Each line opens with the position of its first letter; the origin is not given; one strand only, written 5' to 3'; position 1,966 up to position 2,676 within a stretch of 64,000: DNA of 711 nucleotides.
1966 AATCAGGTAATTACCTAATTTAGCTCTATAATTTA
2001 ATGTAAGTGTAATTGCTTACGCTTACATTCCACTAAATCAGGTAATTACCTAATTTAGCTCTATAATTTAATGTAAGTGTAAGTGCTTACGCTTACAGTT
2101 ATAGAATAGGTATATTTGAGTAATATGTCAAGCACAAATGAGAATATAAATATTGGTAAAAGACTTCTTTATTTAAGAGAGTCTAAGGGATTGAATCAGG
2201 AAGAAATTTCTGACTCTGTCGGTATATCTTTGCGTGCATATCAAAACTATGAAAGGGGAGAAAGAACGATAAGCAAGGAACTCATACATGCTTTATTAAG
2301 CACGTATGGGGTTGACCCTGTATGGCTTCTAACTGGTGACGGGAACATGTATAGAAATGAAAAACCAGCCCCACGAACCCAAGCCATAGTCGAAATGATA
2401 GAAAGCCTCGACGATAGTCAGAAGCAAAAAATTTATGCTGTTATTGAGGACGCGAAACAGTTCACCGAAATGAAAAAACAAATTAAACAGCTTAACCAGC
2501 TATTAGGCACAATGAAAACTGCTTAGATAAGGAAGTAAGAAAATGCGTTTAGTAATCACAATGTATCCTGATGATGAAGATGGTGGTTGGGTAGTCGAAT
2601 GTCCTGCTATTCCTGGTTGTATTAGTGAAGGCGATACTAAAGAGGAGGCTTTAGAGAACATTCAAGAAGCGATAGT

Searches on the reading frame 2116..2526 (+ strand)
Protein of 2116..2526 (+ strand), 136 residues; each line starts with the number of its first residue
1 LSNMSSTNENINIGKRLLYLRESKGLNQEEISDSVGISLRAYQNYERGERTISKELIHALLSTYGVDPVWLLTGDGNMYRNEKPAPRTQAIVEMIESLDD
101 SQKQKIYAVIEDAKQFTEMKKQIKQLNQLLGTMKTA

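Call 88: search_protein_families(library=pfam, proteins=[window:2116-2526:+], max_evalue=0.001)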
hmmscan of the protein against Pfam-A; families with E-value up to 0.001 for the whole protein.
window:2116-2526:+ (136 aa): 3 families
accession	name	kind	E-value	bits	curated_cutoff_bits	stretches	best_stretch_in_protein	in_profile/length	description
PF01381.28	HTH_3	-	2.1e-13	50.5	23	1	19-71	3-55/55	Helix-turn-helix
PF12844.13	HTH_19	-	1.8e-11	44.2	30.2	1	14-75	1-62/64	Helix-turn-helix domain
PF13560.12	HTH_31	-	9.3e-09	35.9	27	1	14-68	3-58/64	Helix-turn-helix domain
